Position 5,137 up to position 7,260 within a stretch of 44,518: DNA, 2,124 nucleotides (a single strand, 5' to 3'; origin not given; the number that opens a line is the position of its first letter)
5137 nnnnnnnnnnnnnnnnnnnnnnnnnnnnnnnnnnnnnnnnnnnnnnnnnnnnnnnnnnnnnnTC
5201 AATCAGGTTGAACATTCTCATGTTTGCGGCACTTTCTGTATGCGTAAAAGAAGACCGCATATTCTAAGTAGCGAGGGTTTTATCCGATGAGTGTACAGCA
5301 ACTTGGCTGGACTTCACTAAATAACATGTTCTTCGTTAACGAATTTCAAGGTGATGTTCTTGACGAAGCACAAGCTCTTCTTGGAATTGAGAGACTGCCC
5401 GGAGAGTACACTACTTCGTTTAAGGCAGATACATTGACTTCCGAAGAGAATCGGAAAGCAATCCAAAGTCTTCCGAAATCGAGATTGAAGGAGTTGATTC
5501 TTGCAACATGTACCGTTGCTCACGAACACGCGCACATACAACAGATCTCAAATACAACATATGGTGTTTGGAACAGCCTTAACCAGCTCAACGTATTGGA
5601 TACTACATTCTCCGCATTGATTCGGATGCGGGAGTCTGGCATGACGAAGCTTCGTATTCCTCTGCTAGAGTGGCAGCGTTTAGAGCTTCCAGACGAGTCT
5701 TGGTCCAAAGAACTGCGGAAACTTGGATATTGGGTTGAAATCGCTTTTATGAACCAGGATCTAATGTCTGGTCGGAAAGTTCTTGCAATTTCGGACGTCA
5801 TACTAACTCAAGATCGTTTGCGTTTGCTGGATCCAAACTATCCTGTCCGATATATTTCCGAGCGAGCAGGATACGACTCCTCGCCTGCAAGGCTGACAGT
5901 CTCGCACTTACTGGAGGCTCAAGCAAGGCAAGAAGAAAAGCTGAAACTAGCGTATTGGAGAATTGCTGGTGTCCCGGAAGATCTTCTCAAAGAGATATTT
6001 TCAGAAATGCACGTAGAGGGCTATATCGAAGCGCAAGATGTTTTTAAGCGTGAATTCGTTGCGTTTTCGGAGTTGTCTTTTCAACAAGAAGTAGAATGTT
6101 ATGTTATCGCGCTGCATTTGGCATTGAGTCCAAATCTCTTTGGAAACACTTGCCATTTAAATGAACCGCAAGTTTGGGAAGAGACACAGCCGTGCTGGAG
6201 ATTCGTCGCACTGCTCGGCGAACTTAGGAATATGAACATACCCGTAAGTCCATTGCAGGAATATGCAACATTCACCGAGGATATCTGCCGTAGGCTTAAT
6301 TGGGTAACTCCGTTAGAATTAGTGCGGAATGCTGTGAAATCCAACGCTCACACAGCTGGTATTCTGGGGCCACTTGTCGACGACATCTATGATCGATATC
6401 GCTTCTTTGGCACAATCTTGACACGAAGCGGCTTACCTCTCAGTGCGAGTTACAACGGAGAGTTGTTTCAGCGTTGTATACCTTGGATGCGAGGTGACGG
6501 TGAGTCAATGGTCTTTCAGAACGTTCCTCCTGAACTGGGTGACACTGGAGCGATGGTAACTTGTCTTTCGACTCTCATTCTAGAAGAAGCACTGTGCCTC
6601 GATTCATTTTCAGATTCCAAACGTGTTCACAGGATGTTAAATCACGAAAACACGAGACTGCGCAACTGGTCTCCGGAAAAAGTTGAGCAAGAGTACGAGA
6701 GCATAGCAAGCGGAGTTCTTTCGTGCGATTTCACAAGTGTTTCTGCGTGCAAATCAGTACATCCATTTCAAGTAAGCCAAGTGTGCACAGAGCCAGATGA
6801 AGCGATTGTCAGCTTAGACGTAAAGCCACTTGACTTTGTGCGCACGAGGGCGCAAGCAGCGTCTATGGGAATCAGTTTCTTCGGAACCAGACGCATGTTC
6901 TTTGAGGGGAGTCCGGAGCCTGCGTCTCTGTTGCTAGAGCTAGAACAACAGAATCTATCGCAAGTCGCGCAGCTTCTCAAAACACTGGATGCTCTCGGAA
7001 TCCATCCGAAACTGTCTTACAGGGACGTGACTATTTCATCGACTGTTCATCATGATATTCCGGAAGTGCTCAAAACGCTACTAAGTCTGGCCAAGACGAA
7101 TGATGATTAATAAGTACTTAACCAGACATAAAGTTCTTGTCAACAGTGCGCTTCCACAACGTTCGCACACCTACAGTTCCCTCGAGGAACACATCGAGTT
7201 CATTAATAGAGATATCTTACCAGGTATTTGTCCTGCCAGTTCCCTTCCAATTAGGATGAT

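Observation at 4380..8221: Three-gene cassette of unrecognisable proteins next to tRNA-Gly: candidate undescribed conflict or defence-type system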

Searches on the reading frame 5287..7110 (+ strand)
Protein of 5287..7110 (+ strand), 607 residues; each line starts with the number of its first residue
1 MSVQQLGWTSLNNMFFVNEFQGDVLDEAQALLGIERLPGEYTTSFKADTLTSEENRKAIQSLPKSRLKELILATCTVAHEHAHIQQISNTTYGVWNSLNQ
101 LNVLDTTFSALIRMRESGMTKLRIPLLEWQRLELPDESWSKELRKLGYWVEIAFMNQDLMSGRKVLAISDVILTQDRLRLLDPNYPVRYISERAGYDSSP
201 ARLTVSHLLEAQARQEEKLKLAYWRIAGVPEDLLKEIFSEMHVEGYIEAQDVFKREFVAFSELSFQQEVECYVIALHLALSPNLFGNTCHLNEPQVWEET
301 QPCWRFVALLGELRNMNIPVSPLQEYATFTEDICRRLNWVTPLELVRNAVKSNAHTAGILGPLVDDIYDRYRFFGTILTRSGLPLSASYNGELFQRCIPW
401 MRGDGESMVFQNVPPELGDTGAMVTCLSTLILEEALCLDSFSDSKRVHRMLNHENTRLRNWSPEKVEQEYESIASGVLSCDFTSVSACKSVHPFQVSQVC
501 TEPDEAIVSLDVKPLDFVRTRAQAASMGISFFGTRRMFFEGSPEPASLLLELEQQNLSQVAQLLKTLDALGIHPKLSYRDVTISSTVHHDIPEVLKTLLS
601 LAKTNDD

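Call 4: search_protein_families(library=pfam, proteins=[window:5287-7110:+], max_evalue=1)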
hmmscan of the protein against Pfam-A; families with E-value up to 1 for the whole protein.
window:5287-7110:+ (607 aa): 0 families

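Call 5: search_protein_families(library=padloc, proteins=[window:5287-7110:+], max_evalue=1)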
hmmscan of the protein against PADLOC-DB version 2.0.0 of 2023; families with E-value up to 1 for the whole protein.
window:5287-7110:+ (607 aa): 0 families

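Call 6: search_protein_families(library=ncbifam, proteins=[window:5287-7110:+], max_evalue=1)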
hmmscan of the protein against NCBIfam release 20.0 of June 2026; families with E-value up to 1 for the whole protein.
window:5287-7110:+ (607 aa): 0 families

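Call 10: search_protein_families(library=phrogs, proteins=[window:5287-7110:+], max_evalue=1)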
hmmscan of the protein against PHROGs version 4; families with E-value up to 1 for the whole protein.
window:5287-7110:+ (607 aa): 0 families

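Call 11: find_homologous_proteins(query=window:5287-7107:+, max_evalue=0.001)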
Query window:5287-7107:+ (607 aa): 1 proteins with E <= 0.001 among 8000 candidates.
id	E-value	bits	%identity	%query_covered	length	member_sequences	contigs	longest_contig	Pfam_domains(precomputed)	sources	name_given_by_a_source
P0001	0.0e+0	1381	100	100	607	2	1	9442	-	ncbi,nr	ncbi:hypothetical protein KJ815_13995 [bacterium]|nr:hypothetical protein [bacterium]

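Call 13: search_solved_structures(query=window:5287-7107:+, max_evalue=10)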
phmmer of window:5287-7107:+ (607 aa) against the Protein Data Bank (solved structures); distinct sequences matched with E-value up to 10: 5.
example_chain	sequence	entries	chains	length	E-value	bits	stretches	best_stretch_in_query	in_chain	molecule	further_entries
9n2g_U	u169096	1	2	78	1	10.9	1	206-246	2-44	Fis family transcriptional regulator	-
9y1l_A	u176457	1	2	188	1.3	10.5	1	152-232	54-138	Putative restriction endonuclease domain-containing protein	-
9n2n_U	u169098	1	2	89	1.4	10.4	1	206-246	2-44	Fis family transcriptional regulator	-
6cen_A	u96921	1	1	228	2.3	9.7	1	10-70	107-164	Histone-lysine N-methyltransferase NSD3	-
5upd_A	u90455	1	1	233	2.4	9.7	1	10-70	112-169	Histone-lysine N-methyltransferase NSD3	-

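Call 27: search_protein_representatives(protein=window:5287-7107:+)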
Query: 607 residues. Proteins with E-value up to 0.001 (for the whole library): 27; up to 1e-10: 18; up to 1e-30: 6. The best 27 are listed.
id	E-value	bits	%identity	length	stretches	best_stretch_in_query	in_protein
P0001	0.0e+00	1380.9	100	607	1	1-607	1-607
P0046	2.0e-53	198.2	36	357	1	157-484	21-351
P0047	6.0e-44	166.9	31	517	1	58-457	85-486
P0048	2.9e-41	158.1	30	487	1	4-472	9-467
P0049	1.4e-39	152.5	27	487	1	4-449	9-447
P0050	4.1e-38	147.7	27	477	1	6-445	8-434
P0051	1.3e-30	122.9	25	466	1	67-482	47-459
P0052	2.7e-28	115.2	26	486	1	51-479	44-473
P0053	1.0e-26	110.0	31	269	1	98-348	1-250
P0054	1.9e-21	92.6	31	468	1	3-412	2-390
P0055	3.2e-20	88.6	28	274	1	208-484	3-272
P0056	1.9e-19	86.1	29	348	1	48-280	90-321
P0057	5.8e-18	81.1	29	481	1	155-415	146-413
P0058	1.8e-16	76.2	34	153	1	2-146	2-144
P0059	1.7e-14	69.7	26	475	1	6-438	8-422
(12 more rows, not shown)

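Call 35: find_encoding_contigs(protein=P0048, flank=8000, max_places=3)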
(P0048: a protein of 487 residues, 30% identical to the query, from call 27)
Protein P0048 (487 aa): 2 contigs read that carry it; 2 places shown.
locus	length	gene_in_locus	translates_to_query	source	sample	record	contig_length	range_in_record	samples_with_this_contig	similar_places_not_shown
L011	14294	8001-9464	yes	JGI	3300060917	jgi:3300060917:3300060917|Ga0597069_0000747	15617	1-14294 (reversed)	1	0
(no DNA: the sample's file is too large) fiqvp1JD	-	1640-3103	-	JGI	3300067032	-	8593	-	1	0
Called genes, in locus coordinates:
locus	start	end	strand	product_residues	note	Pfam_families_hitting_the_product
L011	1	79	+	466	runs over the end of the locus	?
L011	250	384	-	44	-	-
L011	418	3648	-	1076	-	PF02012:BNR (faint), PF24316:Tli3 (faint), PF25852:DUF6242_C (faint), PF15902:Sortilin-Vps10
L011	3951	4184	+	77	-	PF09720:Unstab_antitox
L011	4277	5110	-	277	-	PF05685:Uma2 (weak)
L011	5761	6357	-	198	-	PF01871:AMMECR1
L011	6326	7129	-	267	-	PF01875:Memo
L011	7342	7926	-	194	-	PF13424:TPR_12 (weak)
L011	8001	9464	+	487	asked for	-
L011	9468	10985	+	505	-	PF05990:DUF900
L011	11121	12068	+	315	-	PF14378:PAP2_3, PF01569:PAP2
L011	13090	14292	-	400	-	?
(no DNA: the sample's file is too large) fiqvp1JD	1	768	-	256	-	?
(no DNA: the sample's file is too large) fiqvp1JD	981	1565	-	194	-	PF13424:TPR_12 (weak)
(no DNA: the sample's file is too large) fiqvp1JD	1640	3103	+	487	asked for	-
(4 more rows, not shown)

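Call 38: find_encoding_contigs(protein=P0049, flank=8000, max_places=3)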
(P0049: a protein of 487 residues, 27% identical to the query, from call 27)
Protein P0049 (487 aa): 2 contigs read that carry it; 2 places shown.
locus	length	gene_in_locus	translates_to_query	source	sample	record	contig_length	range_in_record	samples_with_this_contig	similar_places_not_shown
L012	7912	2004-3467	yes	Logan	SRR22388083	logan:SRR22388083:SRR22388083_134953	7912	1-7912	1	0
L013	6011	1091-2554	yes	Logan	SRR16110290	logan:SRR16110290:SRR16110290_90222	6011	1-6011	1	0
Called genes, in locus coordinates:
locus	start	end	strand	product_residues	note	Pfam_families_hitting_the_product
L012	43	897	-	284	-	-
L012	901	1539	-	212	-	-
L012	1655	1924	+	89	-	PF12844:HTH_19 (weak), PF01381:HTH_3 (weak)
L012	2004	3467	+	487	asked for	-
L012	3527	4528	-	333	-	PF00158:Sigma54_activat, PF14532:Sigma54_activ_2, PF07728:AAA_5 (weak), PF25601:AAA_lid_14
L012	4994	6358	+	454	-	-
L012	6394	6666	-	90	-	PF04025:RemA-like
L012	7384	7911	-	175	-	?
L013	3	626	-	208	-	?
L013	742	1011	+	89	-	PF12844:HTH_19 (weak), PF01381:HTH_3 (weak)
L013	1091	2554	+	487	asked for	-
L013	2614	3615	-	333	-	PF00158:Sigma54_activat, PF14532:Sigma54_activ_2, PF07728:AAA_5 (weak), PF25601:AAA_lid_14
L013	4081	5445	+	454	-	-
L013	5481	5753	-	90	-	PF04025:RemA-like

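Call 39: find_encoding_contigs(protein=P0050, flank=8000, max_places=3)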
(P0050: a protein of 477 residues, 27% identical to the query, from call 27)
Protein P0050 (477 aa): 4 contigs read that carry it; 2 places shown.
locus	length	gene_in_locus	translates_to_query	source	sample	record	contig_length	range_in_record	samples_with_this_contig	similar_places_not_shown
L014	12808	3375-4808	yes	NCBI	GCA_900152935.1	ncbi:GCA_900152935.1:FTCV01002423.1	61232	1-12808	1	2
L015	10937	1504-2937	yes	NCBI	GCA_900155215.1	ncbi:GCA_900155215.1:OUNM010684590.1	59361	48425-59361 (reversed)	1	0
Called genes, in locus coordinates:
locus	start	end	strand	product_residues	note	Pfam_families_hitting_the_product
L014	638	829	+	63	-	-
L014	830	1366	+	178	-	-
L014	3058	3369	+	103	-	PF24393:Pepco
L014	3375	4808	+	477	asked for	-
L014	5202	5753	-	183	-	-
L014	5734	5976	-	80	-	PF03050:DDE_Tnp_IS66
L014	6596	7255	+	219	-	-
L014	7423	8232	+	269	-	PF00702:Hydrolase, PF13419:HAD_2 (faint), PF13242:Hydrolase_like (weak)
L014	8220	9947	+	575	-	PF00999:Na_H_Exchanger, PF02254:TrkA_N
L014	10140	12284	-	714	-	PF01156:IU_nuc_hydro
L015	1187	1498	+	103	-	PF24393:Pepco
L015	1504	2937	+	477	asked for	-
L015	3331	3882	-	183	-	-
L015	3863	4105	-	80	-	PF03050:DDE_Tnp_IS66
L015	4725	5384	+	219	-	-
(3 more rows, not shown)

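Call 45: find_encoding_contigs(protein=P0046, flank=8000, max_places=3)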
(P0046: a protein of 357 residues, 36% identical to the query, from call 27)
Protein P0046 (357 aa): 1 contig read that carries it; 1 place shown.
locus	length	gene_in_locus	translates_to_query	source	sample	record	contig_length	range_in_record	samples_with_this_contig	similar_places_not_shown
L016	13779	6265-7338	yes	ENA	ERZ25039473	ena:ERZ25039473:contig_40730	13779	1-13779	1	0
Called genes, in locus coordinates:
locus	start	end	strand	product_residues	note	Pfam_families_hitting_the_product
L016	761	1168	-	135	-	-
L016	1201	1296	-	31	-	-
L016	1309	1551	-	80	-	-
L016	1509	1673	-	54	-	-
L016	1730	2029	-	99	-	PF14512:TM1586_NiRdase (weak), PF00881:Nitroreductase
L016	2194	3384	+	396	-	-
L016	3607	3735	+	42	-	-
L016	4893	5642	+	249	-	-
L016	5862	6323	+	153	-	-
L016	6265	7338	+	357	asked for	-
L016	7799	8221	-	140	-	-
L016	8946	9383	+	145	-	-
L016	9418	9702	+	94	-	-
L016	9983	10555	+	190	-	-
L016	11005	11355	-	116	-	-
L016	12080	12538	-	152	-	PF01695:IstB_IS21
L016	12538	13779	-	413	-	?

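Call 46: find_related_loci(query=A3, collection=genome_contigs, flank=8000)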
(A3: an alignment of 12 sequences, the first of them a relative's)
Query A3 (607 aa) in genome_contigs; peptide patterns used: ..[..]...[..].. (x = any residue, [..] = any of these).
14 stretches matched a pattern, but none encodes a relative of the query by tblastn (E <= 1e-3).

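Call 47: predict_structure(alignment_id=A2)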
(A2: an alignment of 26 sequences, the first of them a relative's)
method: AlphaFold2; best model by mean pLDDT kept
length: 607 residues; sequences in the alignment: 26
mean_pLDDT: 78.8   pTM: 0.78
mean pLDDT of the five models: 78.8, 77.7, 76.9, 76.4, 74.4
residues with pLDDT >= 90: 317; 70-90: 125; 50-70: 63; < 50: 102
segments of 3 or more residues with pLDDT < 50: 1-4, 287-290, 496-554, 570-593, 601-607
pLDDT, mean of each block of 10 residues (from residue 1): 55 83 78 66 67 92 95 90 90 92 93 96 95 89 93 91 94 84 71 90 95 91 93 95 90 94 93 97 68 81 97 97 96 96 87 59 89 91 76 87 89 90 94 96 96 95 97 97 91 44 33 33 39 30 35 49 54 36 32 51 43
secondary structure, 60 per line:
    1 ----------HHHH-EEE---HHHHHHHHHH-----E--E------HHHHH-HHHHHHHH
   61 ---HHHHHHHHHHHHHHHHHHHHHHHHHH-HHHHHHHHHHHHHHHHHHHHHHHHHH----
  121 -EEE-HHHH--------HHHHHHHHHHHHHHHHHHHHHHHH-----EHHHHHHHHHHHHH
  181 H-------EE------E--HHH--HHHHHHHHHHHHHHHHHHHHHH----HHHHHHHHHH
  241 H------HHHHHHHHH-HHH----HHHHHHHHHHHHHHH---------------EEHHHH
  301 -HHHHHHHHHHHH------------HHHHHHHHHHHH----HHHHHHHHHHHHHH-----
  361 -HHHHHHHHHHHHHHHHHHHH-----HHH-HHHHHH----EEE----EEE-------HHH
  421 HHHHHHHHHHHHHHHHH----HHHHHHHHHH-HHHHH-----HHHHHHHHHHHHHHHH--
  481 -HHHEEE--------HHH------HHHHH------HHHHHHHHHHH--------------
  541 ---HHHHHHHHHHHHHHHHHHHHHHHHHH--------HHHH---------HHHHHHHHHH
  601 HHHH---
elements in order: H11-14 E16-18 H22-31 H47-51 H53-60 H64-89 H91-116 E122-124 H126-129 H138-161 H168-181 H205-226 H231-241 H248-256 H265-279 H297-300 H302-313 H326-337 H342-355 H362-381 H391-396 E401-403 E408-410 H418-437 H442-451 H453-457 H463-478 E485-487 H505-509 H516-526 H544-569 H578-581 H591-604

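Call 50: search_protein_families(library=pfam, proteins=[L016:4893-5642:+, L016:2194-3384:+, L016:7799-8221:-, L016:8946-9383:+, L011:9468-10985:+, L014:3058-3369:+, L012:1655-1924:+, L012:4994-6358:+, L011:7342-7926:-, L014:830-1366:+], max_evalue=0.1)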
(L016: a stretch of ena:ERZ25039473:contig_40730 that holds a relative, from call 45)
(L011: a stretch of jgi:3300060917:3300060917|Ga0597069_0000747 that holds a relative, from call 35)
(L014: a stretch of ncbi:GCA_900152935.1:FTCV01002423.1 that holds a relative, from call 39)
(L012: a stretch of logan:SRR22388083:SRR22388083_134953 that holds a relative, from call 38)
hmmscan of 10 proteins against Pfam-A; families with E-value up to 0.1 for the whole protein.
L016:4893-5642:+ (249 aa): 0 families

L016:2194-3384:+ (396 aa): 4 families
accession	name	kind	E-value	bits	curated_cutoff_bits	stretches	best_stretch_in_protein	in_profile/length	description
PF12838.12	Fer4_7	-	0.0015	19.4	27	1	303-373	4-48/52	4Fe-4S dicluster domain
PF13484.11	Fer4_16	-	0.0043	18.2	30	0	303-330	4-31/66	4Fe-4S double cluster binding domain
PF13187.11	Fer4_9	-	0.0049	17.3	27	0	303-325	4-26/52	4Fe-4S dicluster domain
PF25160.1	LdpA_Fe-S-bd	-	0.072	13.3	27.6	0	365-380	30-45/49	LdpA Fe-S cluster-binding domain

L016:7799-8221:- (140 aa): 1 family
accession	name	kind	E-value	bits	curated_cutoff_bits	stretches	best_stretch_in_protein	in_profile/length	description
PF03481.19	Sua5_C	-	0.078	14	22.9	1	38-105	24-95/136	Threonylcarbamoyl-AMP synthase, C-terminal domain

L016:8946-9383:+ (145 aa): 1 family
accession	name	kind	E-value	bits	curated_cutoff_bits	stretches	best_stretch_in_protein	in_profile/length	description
PF01137.26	RTC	-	0.069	12.8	27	1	59-120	78-125/221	RNA 3'-terminal phosphate cyclase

L011:9468-10985:+ (505 aa): 4 families
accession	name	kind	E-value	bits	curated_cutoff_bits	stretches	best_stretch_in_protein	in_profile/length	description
PF05990.18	DUF900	-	8e-38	130.6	20.5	1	265-474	8-228/232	Alpha/beta hydrolase of unknown function (DUF900)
PF12697.13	Abhydrolase_6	-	0.00057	21.1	26.3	1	279-408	1-113/217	Alpha/beta hydrolase family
PF00561.26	Abhydrolase_1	-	0.0012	19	25.8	1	334-389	52-102/245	alpha/beta hydrolase fold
PF12146.15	Hydrolase_4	-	0.0052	16.5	27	1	327-402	52-125/239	Serine aminopeptidase, S33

L014:3058-3369:+ (103 aa): 3 families
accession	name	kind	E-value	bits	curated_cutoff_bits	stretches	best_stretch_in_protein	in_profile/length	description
PF24393.1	Pepco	-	2.4e-15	57.4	27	1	25-102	33-112/112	Pepco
PF19493.4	Trypco1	-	3.8e-05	24.7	24.6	1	30-101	24-95/98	Trypsin-co-occurring domain 1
PF23336.1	HTH_TbsP_C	-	0.029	14.9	27.1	1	31-97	4-67/121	Transcriptional regulator TbsP-like, C-terminal HTH domain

L012:1655-1924:+ (89 aa): 5 families
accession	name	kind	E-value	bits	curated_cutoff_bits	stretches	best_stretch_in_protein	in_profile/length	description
PF01381.28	HTH_3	-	1.4e-06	28.7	23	1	19-61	2-44/55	Helix-turn-helix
PF12844.13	HTH_19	-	2.6e-06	27.7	30.2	1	15-55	1-41/64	Helix-turn-helix domain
PF13744.12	HTH_37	-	0.017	15.4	27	1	11-51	16-56/80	Helix-turn-helix domain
PF13560.12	HTH_31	-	0.031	15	27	1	14-53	2-42/64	Helix-turn-helix domain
PF15731.11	MqsA_antitoxin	-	0.063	13.8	30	1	15-61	71-117/131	Antitoxin component of bacterial toxin-antitoxin system, MqsA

L012:4994-6358:+ (454 aa): 1 family
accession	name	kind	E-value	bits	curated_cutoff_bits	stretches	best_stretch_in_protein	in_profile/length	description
PF13186.11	SPASM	-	0.056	14.2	21.5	0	395-440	7-55/67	Iron-sulfur cluster-binding domain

L011:7342-7926:- (194 aa): 10 families
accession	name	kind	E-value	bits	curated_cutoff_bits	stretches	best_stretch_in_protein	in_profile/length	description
PF13424.12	TPR_12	-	3.2e-07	30.9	30.1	1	52-123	3-76/77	Tetratricopeptide repeat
PF13428.12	TPR_14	-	0.00012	22.9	23.5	0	54-88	3-37/44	Tetratricopeptide repeat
PF17874.7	TPR_MalT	-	0.0016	18.2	45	1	52-127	40-115/336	MalT-like TPR region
PF13181.12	TPR_8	-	0.0034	17.9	25.7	0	98-121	7-30/34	Tetratricopeptide repeat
PF13176.12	TPR_7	-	0.006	17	27.9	0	95-126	2-33/36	Tetratricopeptide repeat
PF07719.23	TPR_2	-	0.014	15.9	27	1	94-121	3-30/34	Tetratricopeptide repeat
PF04212.24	MIT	-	0.018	15.5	30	0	52-83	4-35/66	MIT (microtubule interacting and transport) domain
PF13374.12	TPR_10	-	0.019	15.4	27.5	1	92-122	2-32/42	Tetratricopeptide repeat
PF03704.23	BTAD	-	0.032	15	22.1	0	95-129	9-43/146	Bacterial transcriptional activator domain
PF00515.34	TPR_1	-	0.039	14.2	27.8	1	95-121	4-30/34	Tetratricopeptide repeat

L014:830-1366:+ (178 aa): 0 families

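Call 52: fold_search(model_id=the predicted structure, library=pdb)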
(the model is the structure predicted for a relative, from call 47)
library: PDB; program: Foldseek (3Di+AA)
matches with E <= 10: 192; with E <= 0.001: 0
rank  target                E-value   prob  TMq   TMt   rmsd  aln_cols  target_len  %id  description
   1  7b4l_A                6.5e-01  0.06  0.10  0.12  24.5       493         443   14  CryoEM structure of the human sodium proton exchanger NHA2 (released 2022-01-12)
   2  4qil_A                6.8e-01  0.07  0.09  0.14  23.0       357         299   10  Crystal structure of the ROQ domain of human Roquin in complex with the Hmg19 stem-loop RNA (released 2014-07-16)
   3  5xez_A                6.8e-01  0.05  0.08  0.09  24.4       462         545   10  Structure of the Full-length glucagon class B G protein-coupled receptor (released 2017-05-24)
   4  4qik_B                7.4e-01  0.09  0.10  0.16  22.5       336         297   11  Crystal structure of the ROQ domain of human Roquin in complex with the TNF23 RNA duplex (released 2014-07-16)
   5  4z30                  7.7e-01  0.04  0.07  0.11  24.5       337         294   11  Crystal structure of the ROQ domain of human Roquin-2 (released 2015-10-14)
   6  4qil_B                8.0e-01  0.07  0.09  0.15  22.6       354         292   10  Crystal structure of the ROQ domain of human Roquin in complex with the Hmg19 stem-loop RNA (released 2014-07-16)
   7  7wst_A                9.4e-01  0.04  0.09  0.09  27.0       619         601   10  Cryo-EM structure of the barley Yellow stripe 1 transporter in complex with Fe(III)-DMA (released 2022-11-30)
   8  7p5m_A                9.8e-01  0.03  0.08  0.10  27.2       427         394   12  Cryo-EM structure of human TTYH2 in lipid nanodiscs (released 2021-08-11)
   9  7cb8_A                1.1e+00  0.06  0.10  0.14  23.2       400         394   12  Structure of a FIC-domain protein from Mycobacterium marinum in complex with CDP (released 2021-08-18)
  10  9cpb_5T               1.1e+00  0.04  0.07  0.12  43.8       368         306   12  Atomic model of bovine Fallopian tube cilia doublet microtubule (48-nm periodicity) (released 2024-10-30)
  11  4z31_B                1.1e+00  0.06  0.10  0.15  23.6       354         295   11  Crystal structure of the RC3H2 ROQ domain in complex with stem-loop and double-stranded forms of RNA (released 2015-10-14)
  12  3eqx_A                1.1e+00  0.05  0.09  0.13  22.7       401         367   13  CRYSTAL STRUCTURE OF A FIC FAMILY PROTEIN (SO_4266) FROM SHEWANELLA ONEIDENSIS AT 1.6 A RESOLUTION (released 2008-10-14)
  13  7p54_A                1.1e+00  0.03  0.09  0.11  26.8       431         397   12  Cryo-EM structure of human TTYH2 in GDN (released 2021-08-11)
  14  4e40                  1.2e+00  0.06  0.07  0.15  24.1       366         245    7  The haptoglobin-hemoglobin receptor of Trypanosoma congolense (released 2013-01-16)
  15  7xux_A                1.3e+00  0.06  0.10  0.14  24.6       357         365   10  Crystal structure of a FIC domain containnig protein (released 2022-12-21)
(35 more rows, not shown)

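Call 53: search_solved_structures(query=A2, max_evalue=10)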
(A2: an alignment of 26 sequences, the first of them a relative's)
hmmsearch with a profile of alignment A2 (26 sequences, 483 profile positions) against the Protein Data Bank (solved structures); distinct sequences matched with E-value up to 10: 0.
